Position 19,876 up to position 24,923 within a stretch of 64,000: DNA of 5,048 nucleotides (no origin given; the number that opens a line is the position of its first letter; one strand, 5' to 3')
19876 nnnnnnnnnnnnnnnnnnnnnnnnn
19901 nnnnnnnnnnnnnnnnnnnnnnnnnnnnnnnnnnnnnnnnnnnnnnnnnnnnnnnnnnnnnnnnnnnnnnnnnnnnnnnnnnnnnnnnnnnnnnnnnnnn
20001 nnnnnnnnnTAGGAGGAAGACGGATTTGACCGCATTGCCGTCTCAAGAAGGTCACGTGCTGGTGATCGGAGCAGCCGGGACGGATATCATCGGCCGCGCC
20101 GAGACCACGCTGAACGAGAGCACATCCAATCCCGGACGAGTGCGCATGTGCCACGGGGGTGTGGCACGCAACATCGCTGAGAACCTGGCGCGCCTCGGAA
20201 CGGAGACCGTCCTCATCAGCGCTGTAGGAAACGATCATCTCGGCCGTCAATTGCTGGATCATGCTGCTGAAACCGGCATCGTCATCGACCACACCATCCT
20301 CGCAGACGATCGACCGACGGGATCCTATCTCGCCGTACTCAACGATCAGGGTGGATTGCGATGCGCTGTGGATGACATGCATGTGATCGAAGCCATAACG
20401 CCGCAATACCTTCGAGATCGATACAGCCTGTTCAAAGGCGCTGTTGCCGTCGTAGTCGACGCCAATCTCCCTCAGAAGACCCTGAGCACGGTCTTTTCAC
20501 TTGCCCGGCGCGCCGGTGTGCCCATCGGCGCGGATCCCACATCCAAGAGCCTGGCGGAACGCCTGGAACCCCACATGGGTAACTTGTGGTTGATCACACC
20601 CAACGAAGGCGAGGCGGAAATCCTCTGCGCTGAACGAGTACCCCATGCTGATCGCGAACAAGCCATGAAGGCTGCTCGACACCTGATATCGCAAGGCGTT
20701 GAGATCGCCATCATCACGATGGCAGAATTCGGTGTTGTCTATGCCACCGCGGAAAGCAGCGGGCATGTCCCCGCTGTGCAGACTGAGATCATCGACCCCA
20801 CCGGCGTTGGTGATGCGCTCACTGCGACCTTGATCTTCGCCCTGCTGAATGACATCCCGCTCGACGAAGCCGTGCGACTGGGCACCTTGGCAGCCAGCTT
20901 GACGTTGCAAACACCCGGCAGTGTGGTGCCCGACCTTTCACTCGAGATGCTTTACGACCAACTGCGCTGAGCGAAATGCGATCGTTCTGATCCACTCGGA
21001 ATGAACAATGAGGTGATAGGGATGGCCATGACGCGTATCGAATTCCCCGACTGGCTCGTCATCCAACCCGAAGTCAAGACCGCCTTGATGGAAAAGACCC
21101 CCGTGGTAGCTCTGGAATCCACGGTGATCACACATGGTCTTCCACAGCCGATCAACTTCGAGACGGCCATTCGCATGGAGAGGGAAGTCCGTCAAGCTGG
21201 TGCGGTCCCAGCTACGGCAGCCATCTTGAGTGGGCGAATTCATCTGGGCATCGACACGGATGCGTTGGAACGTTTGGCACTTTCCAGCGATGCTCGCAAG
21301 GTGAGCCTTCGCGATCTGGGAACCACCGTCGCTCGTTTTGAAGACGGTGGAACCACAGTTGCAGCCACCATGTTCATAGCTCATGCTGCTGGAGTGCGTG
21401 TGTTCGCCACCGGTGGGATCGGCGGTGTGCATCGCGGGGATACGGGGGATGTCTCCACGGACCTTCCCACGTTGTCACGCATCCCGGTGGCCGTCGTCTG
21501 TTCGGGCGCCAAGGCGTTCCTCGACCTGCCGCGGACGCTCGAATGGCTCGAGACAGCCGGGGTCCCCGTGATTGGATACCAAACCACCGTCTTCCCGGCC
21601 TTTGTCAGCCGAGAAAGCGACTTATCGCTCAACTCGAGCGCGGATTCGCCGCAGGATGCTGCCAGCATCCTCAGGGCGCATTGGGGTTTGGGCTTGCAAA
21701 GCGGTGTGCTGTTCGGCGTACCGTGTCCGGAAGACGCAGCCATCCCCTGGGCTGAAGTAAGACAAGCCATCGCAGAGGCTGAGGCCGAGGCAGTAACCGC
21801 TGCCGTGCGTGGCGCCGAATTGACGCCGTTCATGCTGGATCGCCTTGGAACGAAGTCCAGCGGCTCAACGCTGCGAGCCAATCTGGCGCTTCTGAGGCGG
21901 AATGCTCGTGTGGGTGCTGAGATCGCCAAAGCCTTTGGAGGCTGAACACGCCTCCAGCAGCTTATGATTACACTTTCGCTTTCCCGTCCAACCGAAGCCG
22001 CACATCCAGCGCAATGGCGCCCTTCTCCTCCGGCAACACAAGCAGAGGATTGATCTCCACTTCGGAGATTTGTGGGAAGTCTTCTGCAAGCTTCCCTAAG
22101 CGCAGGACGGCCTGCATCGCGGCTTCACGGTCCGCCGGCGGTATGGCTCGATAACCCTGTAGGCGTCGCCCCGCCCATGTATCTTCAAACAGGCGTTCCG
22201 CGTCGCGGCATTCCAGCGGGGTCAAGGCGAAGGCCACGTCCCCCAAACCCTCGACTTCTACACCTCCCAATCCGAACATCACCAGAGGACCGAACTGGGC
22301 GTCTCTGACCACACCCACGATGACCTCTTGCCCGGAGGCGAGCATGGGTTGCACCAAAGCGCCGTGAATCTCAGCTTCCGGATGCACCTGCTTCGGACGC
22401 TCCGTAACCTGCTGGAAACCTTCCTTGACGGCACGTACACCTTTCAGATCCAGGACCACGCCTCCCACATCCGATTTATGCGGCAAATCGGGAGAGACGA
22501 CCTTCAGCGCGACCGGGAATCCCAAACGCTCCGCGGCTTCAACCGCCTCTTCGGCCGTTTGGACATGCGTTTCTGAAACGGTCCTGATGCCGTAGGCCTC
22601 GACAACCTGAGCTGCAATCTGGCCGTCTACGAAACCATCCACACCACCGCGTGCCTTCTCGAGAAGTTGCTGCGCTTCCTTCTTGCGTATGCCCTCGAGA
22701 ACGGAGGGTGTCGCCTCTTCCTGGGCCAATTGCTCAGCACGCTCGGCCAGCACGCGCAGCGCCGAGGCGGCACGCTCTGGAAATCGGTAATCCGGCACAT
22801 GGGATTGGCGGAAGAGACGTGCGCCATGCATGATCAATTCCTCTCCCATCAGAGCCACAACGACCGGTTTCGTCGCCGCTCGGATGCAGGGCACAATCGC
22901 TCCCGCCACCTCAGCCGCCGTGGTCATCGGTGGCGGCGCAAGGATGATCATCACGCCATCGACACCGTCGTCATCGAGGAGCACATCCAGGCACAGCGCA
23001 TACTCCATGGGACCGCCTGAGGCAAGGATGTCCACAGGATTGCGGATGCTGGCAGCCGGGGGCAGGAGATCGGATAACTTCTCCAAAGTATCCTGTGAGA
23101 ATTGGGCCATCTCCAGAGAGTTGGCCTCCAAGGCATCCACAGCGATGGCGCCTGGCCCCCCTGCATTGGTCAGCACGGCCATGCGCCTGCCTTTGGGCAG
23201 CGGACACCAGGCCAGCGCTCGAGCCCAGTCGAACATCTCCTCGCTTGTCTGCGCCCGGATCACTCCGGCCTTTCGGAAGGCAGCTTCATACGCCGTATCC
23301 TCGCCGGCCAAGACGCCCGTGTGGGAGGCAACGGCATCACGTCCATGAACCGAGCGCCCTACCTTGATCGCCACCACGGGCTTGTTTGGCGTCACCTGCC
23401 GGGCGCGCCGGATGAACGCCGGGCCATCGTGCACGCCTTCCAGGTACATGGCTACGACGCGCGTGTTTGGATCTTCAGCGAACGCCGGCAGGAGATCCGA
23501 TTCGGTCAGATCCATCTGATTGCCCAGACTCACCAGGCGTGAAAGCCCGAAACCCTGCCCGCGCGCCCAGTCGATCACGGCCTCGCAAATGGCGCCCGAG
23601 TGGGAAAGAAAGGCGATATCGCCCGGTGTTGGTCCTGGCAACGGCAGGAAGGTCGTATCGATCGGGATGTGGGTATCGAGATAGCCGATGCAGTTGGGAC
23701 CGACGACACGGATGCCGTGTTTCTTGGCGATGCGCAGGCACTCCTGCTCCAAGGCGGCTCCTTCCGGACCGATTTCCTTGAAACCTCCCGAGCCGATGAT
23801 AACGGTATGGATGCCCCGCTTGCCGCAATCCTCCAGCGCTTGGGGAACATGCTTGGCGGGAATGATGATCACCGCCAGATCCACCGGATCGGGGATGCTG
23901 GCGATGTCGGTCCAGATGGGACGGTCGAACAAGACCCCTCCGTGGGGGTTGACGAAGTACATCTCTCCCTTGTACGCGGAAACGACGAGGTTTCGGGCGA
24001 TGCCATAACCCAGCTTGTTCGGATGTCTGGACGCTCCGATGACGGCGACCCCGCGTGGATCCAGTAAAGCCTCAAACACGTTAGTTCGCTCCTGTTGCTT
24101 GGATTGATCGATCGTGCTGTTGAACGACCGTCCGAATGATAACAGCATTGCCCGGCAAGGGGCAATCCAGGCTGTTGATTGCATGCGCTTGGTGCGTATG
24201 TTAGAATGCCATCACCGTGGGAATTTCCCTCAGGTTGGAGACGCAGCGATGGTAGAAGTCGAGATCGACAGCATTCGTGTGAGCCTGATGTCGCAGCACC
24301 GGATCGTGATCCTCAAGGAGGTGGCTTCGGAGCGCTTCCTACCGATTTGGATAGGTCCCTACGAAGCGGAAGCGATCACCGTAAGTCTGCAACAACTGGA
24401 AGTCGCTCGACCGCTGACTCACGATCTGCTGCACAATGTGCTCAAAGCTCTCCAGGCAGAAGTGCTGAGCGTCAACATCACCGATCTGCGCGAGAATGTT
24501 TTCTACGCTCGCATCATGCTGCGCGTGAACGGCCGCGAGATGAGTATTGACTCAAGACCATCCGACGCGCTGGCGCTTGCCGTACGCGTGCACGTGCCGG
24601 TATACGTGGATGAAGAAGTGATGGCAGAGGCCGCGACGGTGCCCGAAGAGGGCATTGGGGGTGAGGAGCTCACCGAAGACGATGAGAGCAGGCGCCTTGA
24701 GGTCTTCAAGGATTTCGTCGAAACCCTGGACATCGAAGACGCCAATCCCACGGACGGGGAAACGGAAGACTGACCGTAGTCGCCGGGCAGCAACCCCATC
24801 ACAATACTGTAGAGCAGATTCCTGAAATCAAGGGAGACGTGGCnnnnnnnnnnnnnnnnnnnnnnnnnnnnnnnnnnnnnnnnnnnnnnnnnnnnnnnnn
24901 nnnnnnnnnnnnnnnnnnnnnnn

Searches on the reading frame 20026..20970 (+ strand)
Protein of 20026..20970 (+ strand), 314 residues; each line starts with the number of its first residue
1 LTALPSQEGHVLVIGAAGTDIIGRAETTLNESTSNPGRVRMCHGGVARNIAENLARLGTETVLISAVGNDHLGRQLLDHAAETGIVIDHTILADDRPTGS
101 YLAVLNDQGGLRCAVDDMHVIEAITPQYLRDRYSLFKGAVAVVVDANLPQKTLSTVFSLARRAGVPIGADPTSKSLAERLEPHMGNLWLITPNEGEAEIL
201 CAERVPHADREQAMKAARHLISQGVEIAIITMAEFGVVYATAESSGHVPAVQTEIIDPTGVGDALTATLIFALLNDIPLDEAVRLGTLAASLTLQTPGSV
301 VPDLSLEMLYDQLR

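Call 22: search_protein_families(library=pfam, proteins=[window:20026-20970:+], max_evalue=0.00001)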
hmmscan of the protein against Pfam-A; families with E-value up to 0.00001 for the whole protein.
window:20026-20970:+ (314 aa): 1 family
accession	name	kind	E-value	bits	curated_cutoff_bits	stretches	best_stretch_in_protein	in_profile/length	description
PF00294.29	PfkB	-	1e-50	173.2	25.8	1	10-300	3-296/302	pfkB family carbohydrate kinase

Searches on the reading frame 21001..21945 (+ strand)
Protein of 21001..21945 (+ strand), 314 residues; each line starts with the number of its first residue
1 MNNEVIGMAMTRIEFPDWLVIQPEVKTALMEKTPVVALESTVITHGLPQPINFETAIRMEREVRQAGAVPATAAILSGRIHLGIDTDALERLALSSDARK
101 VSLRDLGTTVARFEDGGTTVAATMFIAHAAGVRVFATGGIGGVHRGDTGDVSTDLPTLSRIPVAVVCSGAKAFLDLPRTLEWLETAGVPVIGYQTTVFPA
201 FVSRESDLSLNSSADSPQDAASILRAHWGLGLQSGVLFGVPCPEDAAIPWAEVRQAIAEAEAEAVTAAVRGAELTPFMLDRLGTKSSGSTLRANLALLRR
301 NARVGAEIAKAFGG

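Call 22: search_protein_families(library=pfam, proteins=[window:21001-21945:+], max_evalue=0.00001)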
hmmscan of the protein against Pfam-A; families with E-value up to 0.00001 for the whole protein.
window:21001-21945:+ (314 aa): 1 family
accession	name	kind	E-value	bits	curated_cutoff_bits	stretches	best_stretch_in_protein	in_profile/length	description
PF04227.17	Indigoidine_A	-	1.2e-112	376.4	25.2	1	24-310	1-290/291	Indigoidine synthase A like protein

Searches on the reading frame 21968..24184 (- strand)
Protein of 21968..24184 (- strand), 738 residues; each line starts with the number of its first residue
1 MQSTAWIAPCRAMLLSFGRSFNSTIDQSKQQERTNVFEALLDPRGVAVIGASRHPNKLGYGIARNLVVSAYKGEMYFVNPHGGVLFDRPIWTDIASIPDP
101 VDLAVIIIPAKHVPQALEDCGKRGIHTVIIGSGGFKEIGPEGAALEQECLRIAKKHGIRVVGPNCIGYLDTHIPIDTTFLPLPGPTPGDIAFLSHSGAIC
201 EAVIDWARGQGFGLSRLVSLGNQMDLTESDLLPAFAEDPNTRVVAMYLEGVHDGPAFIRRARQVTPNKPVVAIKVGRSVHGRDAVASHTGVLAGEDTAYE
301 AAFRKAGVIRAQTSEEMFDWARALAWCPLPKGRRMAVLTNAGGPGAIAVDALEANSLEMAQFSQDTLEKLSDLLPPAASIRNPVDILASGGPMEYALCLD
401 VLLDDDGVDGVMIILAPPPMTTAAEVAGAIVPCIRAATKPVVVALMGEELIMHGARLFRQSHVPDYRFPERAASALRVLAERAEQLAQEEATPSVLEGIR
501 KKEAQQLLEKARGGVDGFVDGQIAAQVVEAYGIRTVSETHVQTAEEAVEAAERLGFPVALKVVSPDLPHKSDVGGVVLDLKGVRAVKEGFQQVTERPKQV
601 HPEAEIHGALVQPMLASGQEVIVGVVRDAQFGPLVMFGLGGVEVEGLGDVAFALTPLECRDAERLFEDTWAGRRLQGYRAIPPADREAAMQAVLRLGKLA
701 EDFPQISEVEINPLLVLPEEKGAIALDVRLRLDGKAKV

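Call 22: search_protein_families(library=pfam, proteins=[window:21968-24184:-], max_evalue=0.00001)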
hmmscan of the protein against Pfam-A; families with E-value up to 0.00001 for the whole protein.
window:21968-24184:- (738 aa): 4 families
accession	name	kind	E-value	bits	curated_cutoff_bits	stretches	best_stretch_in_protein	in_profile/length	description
PF13549.11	ATP-grasp_5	-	1.6e-73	247.1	27.6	1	520-732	11-221/221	ATP-grasp domain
PF13607.11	Succ_CoA_lig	-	2.3e-52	176.9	27.4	1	187-324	1-138/138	Succinyl-CoA ligase like flavodoxin domain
PF13380.12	CoA_binding_2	-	4.4e-25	88.8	22.8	1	46-167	3-112/116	CoA binding domain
PF19045.5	Ligase_CoA_2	-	5.4e-10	40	23.7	1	337-469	3-140/162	Ligase-CoA domain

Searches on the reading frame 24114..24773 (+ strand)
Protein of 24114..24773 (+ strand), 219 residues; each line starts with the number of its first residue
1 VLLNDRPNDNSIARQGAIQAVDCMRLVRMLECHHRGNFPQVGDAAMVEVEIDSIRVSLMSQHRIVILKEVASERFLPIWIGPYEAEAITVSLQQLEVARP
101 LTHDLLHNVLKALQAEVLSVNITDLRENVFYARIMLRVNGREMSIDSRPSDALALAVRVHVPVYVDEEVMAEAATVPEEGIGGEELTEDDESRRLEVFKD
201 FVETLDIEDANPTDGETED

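Call 3: search_protein_families(library=pfam, proteins=[window:24114-24773:+], max_evalue=0.01)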
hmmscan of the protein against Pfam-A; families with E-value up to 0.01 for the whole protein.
window:24114-24773:+ (219 aa): 1 family
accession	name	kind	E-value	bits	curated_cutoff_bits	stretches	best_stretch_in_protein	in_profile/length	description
PF02577.19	BFN_dom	-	8.2e-41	138.8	27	1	65-175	1-109/112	Bifunctional nuclease domain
